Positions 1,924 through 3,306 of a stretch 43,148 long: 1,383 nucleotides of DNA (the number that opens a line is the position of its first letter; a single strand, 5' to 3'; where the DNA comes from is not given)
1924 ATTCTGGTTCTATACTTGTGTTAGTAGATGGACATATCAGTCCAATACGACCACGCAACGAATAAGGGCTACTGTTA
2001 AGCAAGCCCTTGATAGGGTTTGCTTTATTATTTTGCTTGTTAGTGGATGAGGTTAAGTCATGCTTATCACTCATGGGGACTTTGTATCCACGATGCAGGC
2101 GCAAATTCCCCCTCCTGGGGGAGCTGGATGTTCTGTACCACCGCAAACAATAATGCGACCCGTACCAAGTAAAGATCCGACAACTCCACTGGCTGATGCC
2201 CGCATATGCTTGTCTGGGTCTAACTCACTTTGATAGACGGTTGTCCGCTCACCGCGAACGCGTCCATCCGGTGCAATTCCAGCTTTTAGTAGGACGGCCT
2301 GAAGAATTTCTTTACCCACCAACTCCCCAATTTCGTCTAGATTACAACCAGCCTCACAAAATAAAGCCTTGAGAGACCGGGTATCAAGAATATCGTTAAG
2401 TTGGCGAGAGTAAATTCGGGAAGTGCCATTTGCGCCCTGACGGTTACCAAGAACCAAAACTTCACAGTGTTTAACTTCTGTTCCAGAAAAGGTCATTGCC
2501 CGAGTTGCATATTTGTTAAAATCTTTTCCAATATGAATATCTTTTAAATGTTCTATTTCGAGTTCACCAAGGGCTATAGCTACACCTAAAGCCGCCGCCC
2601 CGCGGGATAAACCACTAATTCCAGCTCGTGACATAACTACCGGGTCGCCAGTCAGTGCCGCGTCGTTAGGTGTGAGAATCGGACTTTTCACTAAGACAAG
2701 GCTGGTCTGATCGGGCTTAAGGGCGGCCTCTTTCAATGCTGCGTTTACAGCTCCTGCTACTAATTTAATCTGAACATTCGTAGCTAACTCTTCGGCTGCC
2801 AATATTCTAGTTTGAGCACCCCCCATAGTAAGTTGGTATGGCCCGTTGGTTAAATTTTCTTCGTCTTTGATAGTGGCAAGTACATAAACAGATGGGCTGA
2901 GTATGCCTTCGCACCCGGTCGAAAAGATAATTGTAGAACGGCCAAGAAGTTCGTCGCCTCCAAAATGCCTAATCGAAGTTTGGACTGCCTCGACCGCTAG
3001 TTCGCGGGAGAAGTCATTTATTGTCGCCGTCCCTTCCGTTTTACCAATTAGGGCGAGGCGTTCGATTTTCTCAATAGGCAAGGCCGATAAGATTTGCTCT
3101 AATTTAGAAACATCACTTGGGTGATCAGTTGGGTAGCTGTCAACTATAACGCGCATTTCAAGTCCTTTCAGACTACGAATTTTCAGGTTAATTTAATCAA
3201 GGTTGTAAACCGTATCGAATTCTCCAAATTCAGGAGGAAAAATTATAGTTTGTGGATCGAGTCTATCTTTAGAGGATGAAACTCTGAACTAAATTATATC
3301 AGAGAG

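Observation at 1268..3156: AtzD/barbiturase-family ring-opening amidohydrolase translationally coupled to a two-cysteine maleate-isomerase/AMDase-like enzyme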

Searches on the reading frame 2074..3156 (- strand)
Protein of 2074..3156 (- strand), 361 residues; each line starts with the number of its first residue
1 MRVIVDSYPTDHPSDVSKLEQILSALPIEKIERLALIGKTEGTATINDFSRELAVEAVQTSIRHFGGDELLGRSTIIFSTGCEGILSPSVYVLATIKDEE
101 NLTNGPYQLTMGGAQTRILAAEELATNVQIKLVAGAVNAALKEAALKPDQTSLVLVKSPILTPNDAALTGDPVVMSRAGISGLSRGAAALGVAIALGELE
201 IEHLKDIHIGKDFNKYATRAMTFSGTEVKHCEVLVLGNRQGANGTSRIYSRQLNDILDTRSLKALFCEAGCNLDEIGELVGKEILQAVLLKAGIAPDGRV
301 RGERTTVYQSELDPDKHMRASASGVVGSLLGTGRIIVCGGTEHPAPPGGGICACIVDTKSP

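Call 3: search_protein_families(library=pfam, proteins=[window:2074-3156:-])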
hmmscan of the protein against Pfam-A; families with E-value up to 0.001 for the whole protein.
window:2074-3156:- (361 aa): 1 family
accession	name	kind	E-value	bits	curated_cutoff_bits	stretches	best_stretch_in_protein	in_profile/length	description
PF09663.15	Amido_AtzD_TrzD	-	2.9e-76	257.4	25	1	7-357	4-358/358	Amidohydrolase ring-opening protein (Amido_AtzD_TrzD)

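Call 4: search_protein_families(library=ncbifam, proteins=[window:2074-3156:-])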
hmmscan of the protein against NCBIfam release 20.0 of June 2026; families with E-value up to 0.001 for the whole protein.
window:2074-3156:- (361 aa): 2 families
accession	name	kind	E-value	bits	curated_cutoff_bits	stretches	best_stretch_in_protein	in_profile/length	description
NF052395.1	CyanAcHdlAtzD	equivalog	1.3e-76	257.9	360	1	4-357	3-363/364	cyanuric acid amidohydrolase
TIGR02714.1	amido_AtzD_TrzD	subfamily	7.5e-59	199.6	153.1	1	7-358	5-366/366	ring-opening amidohydrolase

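Call 7: search_solved_structures(query=window:2074-3156:-, show_alignments=3)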
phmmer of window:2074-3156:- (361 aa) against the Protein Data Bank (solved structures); distinct sequences matched with E-value up to 0.001: 7.
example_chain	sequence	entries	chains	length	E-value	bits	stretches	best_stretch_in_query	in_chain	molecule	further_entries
6bum_A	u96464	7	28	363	2e-45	158.9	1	3-355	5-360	Cyanuric acid amidohydrolase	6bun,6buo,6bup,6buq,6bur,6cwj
6dhj_A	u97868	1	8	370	1.8e-44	155.8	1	3-355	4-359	Cyanuric acid amidohydrolase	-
5t13_A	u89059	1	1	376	7.5e-44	153.7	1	6-357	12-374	Cyanuric acid amidohydrolase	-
4nq3_A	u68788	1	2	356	2.8e-42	148.5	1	9-355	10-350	Cyanuric acid amidohydrolase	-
4bvq_A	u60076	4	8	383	4e-41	144.7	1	7-355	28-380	CYANURIC ACID AMIDOHYDROLASE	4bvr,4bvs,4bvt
5hwe_A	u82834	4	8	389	4.3e-38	134.8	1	7-358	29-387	Barbiturase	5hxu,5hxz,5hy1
5hy0_A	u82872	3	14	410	3.5e-27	98.9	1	9-356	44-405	Ring-opening amidohydrolase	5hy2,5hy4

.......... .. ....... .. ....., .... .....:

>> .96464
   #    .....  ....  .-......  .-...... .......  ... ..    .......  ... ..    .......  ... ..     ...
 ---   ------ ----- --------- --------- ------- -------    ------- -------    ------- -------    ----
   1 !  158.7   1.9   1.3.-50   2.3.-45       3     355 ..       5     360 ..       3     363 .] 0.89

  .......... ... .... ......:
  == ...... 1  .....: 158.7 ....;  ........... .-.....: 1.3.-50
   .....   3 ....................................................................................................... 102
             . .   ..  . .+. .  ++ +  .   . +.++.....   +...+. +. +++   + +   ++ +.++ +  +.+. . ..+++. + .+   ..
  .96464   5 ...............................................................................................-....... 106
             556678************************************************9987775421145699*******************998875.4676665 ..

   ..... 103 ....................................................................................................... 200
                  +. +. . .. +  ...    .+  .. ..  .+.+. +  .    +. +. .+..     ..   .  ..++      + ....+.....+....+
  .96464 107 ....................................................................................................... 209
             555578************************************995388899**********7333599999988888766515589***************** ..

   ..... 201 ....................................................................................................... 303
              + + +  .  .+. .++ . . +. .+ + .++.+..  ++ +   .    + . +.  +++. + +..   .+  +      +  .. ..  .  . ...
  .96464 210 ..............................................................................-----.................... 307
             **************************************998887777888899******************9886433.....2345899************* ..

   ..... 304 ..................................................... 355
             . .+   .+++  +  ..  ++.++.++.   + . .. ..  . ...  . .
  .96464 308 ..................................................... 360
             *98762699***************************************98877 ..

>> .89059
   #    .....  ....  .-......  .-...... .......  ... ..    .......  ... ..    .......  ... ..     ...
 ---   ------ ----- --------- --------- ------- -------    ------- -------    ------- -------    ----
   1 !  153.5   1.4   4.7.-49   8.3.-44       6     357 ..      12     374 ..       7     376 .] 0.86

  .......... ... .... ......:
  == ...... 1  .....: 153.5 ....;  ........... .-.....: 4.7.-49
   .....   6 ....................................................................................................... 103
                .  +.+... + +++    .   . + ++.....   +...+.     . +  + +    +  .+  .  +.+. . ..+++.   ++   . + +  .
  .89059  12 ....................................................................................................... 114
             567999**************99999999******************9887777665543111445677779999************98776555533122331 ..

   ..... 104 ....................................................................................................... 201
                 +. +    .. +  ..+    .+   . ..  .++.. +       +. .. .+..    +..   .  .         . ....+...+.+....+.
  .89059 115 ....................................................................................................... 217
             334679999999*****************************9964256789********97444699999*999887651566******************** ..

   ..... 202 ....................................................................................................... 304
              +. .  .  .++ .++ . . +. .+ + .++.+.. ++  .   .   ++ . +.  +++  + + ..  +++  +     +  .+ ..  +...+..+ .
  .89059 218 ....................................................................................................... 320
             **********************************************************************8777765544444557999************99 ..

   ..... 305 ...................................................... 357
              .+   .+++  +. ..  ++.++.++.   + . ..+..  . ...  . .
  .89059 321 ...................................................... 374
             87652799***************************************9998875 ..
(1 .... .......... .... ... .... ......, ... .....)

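Call 9: find_homologous_proteins(query=window:2074-3156:-, max_evalue=1e-20)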
Query window:2074-3156:- (361 aa): 109 proteins with E <= 1e-20 among 8000 candidates.
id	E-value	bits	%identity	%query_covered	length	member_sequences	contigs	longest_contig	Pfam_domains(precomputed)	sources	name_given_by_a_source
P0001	9.4e-214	727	93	100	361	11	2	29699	PF09663.16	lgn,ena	-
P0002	2.2e-202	690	88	100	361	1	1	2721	PF09663.16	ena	-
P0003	3.6e-184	630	81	100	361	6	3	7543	PF09663.16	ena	-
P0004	1.7e-152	526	70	99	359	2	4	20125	PF09663.16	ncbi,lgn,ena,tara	tara:strand:- start:841 stop:1920 length:1080 start_codon:yes stop_codon:yes gene_type:complete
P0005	5.7e-150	517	69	99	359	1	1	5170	PF09663.16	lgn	-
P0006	5.1e-141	488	65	100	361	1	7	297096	PF09663.16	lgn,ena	-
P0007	3.1e-140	485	64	100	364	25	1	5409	PF09663.16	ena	-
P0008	5.8e-139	481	65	98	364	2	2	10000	PF09663.16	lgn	-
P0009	7.7e-138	478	63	100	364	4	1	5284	PF09663.16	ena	-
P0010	2.1e-134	466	63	99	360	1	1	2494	PF09663.16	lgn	-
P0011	1.5e-132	460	62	99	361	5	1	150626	PF09663.16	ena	-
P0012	1.8e-132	460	62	100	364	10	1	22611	PF09663.16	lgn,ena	-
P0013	3.6e-132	459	62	100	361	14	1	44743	PF09663.16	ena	-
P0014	9.6e-132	458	63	99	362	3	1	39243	PF09663.16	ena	-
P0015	1.6e-131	457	61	100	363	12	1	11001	PF09663.16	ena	-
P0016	2.0e-131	457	62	99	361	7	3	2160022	PF09663.16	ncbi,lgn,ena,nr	ncbi:MAG: ring-opening amidohydrolase [Defluviicoccus sp.]|nr:ring-opening amidohydrolase [Defluviic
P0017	3.2e-131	456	62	100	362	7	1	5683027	PF09663.16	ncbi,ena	-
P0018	1.0e-130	454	61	100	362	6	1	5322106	PF09663.16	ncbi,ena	-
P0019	1.2e-130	454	62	99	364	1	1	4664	PF09663.16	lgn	-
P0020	1.2e-130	454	62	99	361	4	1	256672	PF09663.16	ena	-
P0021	2.8e-130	453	61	99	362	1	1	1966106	PF09663.16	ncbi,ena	-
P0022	4.6e-130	452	60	100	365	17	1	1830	PF09663.16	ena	-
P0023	6.5e-130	452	63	98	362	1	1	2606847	PF09663.16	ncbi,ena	-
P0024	7.8e-130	451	61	100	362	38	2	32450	PF09663.16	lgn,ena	-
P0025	1.4e-129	450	62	98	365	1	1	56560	PF09663.16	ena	-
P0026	1.7e-129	450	61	99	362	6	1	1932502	PF09663.16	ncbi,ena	-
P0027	1.3e-127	444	60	99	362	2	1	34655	PF09663.16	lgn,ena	-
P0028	3.0e-127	443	60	100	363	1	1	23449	PF09663.16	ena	-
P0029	5.7e-126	439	58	100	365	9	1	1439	PF09663.16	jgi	jgi:cyanuric acid amidohydrolase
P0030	7.8e-126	438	61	98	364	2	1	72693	PF09663.16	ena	-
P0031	3.4e-125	436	59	99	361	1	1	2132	PF09663.16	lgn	-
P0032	3.4e-125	436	61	98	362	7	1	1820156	PF09663.16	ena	-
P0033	1.1e-123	431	59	98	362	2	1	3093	PF09663.16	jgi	jgi:cyanuric acid amidohydrolase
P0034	4.4e-123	429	59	99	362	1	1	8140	PF09663.16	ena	-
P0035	3.4e-122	426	59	98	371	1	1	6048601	PF09663.16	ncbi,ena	-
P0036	6.5e-122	425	57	98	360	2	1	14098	PF09663.16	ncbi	-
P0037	2.2e-120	420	56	100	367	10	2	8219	PF09663.16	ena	-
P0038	2.9e-120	420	58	99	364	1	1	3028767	PF09663.16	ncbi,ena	-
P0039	5.5e-120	419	59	98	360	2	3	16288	PF09663.16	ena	-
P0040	9.6e-120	418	57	98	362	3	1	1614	PF09663.16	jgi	jgi:cyanuric acid amidohydrolase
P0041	4.2e-114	400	89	60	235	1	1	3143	PF09663.16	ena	-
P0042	2.1e-103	364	62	79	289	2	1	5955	PF09663.16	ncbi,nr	ncbi:MAG: ring-opening amidohydrolase, partial [Defluviicoccus sp.]|nr:ring-opening amidohydrolase [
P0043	5.2e-101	356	91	52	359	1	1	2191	PF00887.25,PF09663.16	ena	-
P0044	1.2e-98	349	62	74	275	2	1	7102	PF09663.16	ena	-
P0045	4.8e-93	330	46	99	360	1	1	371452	PF09663.16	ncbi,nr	ncbi:MAG: ring-opening amidohydrolase [Alphaproteobacteria bacterium]|nr:ring-opening amidohydrolase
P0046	4.0e-90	321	56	81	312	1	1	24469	PF09663.16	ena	-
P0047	1.1e-75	273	58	69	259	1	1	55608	PF09663.16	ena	-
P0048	1.7e-75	273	44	99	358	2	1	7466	PF09663.16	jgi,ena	-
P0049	1.6e-74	269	59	65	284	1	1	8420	PF09663.16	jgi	jgi:cyanuric acid amidohydrolase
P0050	2.0e-71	259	41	99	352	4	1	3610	PF09663.16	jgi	jgi:cyanuric acid amidohydrolase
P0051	2.1e-70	256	43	98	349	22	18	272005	PF09663.16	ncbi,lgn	-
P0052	2.3e-70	256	43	99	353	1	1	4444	PF09663.16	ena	-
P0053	1.3e-67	247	42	98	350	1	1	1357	PF09663.16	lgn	-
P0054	2.6e-67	246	41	99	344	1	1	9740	PF09663.16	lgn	-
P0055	3.9e-67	245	44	89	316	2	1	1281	PF09663.16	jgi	jgi:cyanuric acid amidohydrolase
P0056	7.9e-66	241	40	99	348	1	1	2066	PF09663.16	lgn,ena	-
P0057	4.3e-64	235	42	98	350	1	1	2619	PF09663.16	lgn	-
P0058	7.7e-64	234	41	98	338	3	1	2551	PF09663.16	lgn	-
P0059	7.7e-64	234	40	99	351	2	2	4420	PF09663.16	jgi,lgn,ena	-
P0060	1.0e-63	234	41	99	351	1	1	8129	PF09663.16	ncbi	ncbi:MAG: ring-opening amidohydrolase [Bradyrhizobium sp.]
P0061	1.2e-63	234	40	98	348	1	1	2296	PF09663.16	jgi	jgi:cyanuric acid amidohydrolase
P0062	6.7e-63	231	37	98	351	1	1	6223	PF09663.16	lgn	-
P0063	1.1e-62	230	42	98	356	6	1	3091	PF09663.16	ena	-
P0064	4.2e-62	229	36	99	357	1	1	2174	PF09663.16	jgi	jgi:cyanuric acid amidohydrolase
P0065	4.3e-62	229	41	98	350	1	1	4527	PF09663.16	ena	-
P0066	6.8e-62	228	40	98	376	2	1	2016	PF09663.16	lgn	-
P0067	1.1e-61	227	42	98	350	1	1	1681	PF09663.16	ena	-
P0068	1.6e-61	227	40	99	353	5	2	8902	PF09663.16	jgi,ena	-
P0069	2.6e-61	226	39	98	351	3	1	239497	PF09663.16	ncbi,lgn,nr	ncbi:MAG: ring-opening amidohydrolase [Mesorhizobium sp.]|nr:ring-opening amidohydrolase [Mesorhizob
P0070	4.0e-61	225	41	98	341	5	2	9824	PF09663.16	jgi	jgi:cyanuric acid amidohydrolase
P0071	5.9e-61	225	42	98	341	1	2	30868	PF09663.16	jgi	jgi:cyanuric acid amidohydrolase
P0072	6.4e-61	225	37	98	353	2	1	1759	PF09663.16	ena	-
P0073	8.3e-61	224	40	98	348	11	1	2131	PF09663.16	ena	-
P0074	1.2e-60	224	39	96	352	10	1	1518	PF09663.16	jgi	jgi:cyanuric acid amidohydrolase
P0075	4.9e-60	222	41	98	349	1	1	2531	PF09663.16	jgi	jgi:cyanuric acid amidohydrolase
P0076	5.4e-60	222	40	95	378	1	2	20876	PF09663.16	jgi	-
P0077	7.3e-60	221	39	100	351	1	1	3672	PF09663.16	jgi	jgi:cyanuric acid amidohydrolase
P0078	7.7e-60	221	40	99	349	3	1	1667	PF09663.16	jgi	jgi:cyanuric acid amidohydrolase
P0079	1.2e-59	221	41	92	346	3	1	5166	PF09663.16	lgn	-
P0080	1.2e-59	220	41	98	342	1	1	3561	PF09663.16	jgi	jgi:cyanuric acid amidohydrolase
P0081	2.3e-59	220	41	96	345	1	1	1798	PF09663.16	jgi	jgi:cyanuric acid amidohydrolase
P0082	5.4e-59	218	38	100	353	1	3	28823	PF09663.16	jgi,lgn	jgi:cyanuric acid amidohydrolase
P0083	6.0e-59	218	40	99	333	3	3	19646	PF09663.16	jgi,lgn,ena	jgi:cyanuric acid amidohydrolase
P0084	6.4e-59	218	39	98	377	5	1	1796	PF09663.16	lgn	-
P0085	1.5e-58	217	38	98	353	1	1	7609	PF09663.16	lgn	-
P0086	3.1e-58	216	40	95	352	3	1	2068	PF09663.16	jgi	jgi:cyanuric acid amidohydrolase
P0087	5.4e-58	215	41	98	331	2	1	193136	PF09663.16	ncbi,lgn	-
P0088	5.9e-58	215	38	98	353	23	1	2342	PF09663.16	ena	-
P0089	6.8e-58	215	40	98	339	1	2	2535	PF09663.16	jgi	jgi:cyanuric acid amidohydrolase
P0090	6.9e-58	215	41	95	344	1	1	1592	PF09663.16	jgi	jgi:cyanuric acid amidohydrolase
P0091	1.4e-56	210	39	98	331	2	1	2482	PF09663.16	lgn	-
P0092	2.1e-56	210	38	96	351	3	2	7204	PF09663.16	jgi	jgi:cyanuric acid amidohydrolase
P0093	2.9e-55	206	40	97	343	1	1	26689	PF09663.16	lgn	-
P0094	3.9e-55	206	40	88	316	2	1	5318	PF09663.16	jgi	jgi:cyanuric acid amidohydrolase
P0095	5.1e-54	202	40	97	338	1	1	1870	PF09663.16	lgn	-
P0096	2.4e-51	193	36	98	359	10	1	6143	PF09663.16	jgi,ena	-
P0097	1.1e-49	188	40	91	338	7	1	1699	PF09663.16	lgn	-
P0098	2.0e-49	187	36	96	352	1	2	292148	PF09663.16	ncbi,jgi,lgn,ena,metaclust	ncbi:MAG TPA: ring-opening amidohydrolase [Alphaproteobacteria bacterium]|metaclust:\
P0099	1.1e-47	181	38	90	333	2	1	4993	PF09663.16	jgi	jgi:cyanuric acid amidohydrolase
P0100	3.1e-47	180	36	94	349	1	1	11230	PF09663.16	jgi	jgi:cyanuric acid amidohydrolase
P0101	2.4e-46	177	42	78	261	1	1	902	PF09663.16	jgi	jgi:cyanuric acid amidohydrolase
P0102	1.5e-45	174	36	96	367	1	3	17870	PF09663.16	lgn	-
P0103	3.3e-44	170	34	99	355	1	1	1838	PF09663.16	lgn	-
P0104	2.1e-42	164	34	96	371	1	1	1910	PF09663.16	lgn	-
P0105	3.4e-40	157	35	95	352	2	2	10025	PF09663.16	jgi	-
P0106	9.9e-40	155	34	95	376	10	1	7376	PF09663.16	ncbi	-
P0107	4.0e-39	153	33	96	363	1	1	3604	PF09663.16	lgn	-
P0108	4.5e-38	150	32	99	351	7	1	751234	PF09663.16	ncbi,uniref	ncbi:ring-opening amidohydrolase [Rhizobium sp. HT1-10]|uniref:cyanuric acid amidohydrolase n=1 Tax=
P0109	5.1e-34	136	31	95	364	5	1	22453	PF09663.16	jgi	jgi:cyanuric acid amidohydrolase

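Call 11: find_related_loci(query=window:2074-3156:-, collection=genome_contigs, flank=10000)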
Query window:2074-3156:- (361 aa) in genome_contigs; peptide patterns used: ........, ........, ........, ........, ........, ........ (x = any residue, [..] = any of these).
71 stretches matched a pattern; 10 encode a relative of the query (tblastn E <= 1e-3); 10 distinct loci.
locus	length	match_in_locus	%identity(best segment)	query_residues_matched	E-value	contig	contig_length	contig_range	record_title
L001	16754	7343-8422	58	1-360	3e-136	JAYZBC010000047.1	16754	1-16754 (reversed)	MAG: Pseudomonadota bacterium isolate XB_MAG1198 DB_MAG1198_0047, whole genome shotgun sequence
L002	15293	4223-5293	57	1-355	6e-116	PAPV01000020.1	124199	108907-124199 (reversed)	MAG: Rhodospirillaceae bacterium isolate SP154 MHASMcontig_489311, whole genome shotgun sequence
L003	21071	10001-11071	46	3-359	1e-89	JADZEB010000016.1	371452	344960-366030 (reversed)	MAG: Alphaproteobacteria bacterium isolate SJ804 c_000000423165, whole genome shotgun sequence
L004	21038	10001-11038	43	1-356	7e-77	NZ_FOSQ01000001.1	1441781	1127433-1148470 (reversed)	Falsiroseomonas stagni DSM 19981, whole genome shotgun sequence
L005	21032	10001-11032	43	3-356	2e-76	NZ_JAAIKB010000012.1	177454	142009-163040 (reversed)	Falsiroseomonas algicola strain PeD5 NODE_12_length_177454_cov_235.346871, whole genome shotgun sequence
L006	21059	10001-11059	63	1-355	4e-131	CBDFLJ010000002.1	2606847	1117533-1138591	MAG: Alphaproteobacteria bacterium isolate 1b7322cf-0fa0-4cdd-8357-c9917fa2ed58 genome assembly, contig: contig_2, whole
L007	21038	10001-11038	43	1-356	2e-75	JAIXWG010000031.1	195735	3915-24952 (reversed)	MAG: Acetobacteraceae bacterium isolate D4_MAG_00010 pond_D4_MAG_00010_000000000018, whole genome shotgun sequence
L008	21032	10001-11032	43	3-356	1e-73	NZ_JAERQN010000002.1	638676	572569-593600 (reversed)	Roseomonas ponticola strain SYSU M41301 NODE_2_length_638676_cov_92.435984, whole genome shotgun sequence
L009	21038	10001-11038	43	1-356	2e-80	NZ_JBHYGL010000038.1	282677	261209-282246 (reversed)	MAG: Falsiroseomonas sp. isolate SAMS01UC_bin-014 SAMS01UC_bin-014_c6, whole genome shotgun sequence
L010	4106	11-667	47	133-353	8e-52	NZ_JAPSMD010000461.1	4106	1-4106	Falsiroseomonas oryzae strain MO-31 MO-31.00461, whole genome shotgun sequence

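Call 19: find_encoding_contigs(protein=P0001, flank=10000, max_places=4)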
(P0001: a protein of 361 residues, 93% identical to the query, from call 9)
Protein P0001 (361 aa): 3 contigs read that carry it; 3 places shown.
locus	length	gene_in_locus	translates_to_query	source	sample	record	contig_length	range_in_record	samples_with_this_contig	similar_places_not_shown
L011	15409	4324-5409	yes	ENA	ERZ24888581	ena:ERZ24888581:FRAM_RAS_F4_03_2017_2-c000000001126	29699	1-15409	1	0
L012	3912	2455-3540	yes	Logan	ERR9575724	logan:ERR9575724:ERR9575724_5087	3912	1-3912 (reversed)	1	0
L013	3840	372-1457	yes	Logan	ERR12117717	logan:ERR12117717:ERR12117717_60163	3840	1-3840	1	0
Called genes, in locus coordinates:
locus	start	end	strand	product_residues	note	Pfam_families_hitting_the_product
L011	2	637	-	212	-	?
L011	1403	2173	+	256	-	PF06808:DctM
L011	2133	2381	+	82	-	-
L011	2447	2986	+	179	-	PF06808:DctM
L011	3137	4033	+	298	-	PF16868:NMT1_3, PF09084:NMT1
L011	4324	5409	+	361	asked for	PF09663:Amido_AtzD_TrzD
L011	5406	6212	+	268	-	PF01177:Asp_Glu_race, PF17645:Amdase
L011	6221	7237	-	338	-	PF02423:OCD_Mu_crystall, PF01488:Shikimate_DH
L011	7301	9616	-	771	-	PF01315:Ald_Xan_dh_C, PF02738:MoCoBD_1, PF20256:MoCoBD_2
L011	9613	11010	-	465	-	PF01799:Fer2_2, PF00941:FAD_binding_5, PF03450:CO_deh_flav_C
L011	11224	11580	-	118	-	-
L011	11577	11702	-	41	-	-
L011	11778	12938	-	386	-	PF00155:Aminotran_1_2, PF01053:Cys_Met_Meta_PP (weak)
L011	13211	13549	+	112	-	PF00543:P-II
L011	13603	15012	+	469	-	PF03951:Gln-synt_N, PF00120:Gln-synt_C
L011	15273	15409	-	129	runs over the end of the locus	PF03061:4HBT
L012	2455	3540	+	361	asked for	PF09663:Amido_AtzD_TrzD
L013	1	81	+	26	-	?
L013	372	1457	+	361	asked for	PF09663:Amido_AtzD_TrzD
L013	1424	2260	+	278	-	PF01177:Asp_Glu_race, PF17645:Amdase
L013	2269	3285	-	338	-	PF02423:OCD_Mu_crystall, PF01488:Shikimate_DH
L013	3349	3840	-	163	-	?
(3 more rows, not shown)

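Call 20: find_encoding_contigs(protein=P0004, flank=10000, max_places=4)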
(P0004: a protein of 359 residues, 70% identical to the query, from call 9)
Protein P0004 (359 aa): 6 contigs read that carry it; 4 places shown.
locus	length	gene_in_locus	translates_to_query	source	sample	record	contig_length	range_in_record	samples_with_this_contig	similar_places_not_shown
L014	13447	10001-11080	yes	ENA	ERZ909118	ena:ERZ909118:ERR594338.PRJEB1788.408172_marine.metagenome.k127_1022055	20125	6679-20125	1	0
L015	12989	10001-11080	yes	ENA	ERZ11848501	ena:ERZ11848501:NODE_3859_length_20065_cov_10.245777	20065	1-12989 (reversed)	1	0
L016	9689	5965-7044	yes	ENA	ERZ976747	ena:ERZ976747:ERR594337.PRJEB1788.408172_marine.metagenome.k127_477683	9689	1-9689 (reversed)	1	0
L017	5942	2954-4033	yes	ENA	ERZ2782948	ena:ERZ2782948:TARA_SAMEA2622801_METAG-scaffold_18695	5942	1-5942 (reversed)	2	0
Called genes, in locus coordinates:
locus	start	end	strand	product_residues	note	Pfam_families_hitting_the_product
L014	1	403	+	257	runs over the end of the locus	PF01149:Fapy_DNA_glyco (weak), PF06831:H2TH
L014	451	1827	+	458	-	PF00817:IMS, PF11798:IMS_HHH (weak), PF11799:IMS_C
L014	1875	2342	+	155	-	PF13778:DUF4174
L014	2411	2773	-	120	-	-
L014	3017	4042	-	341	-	PF01758:SBF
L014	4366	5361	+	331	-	-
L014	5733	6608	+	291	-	-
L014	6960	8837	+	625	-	PF06808:DctM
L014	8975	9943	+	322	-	PF16868:NMT1_3, PF09084:NMT1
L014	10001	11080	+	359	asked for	PF09663:Amido_AtzD_TrzD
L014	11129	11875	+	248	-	PF01177:Asp_Glu_race, PF17645:Amdase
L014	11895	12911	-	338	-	PF02423:OCD_Mu_crystall, PF01488:Shikimate_DH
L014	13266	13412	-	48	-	-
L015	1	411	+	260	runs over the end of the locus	PF01149:Fapy_DNA_glyco (weak), PF06831:H2TH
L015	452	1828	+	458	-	PF00817:IMS, PF11798:IMS_HHH (weak), PF11799:IMS_C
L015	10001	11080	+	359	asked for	PF09663:Amido_AtzD_TrzD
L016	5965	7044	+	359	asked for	PF09663:Amido_AtzD_TrzD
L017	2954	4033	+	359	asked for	PF09663:Amido_AtzD_TrzD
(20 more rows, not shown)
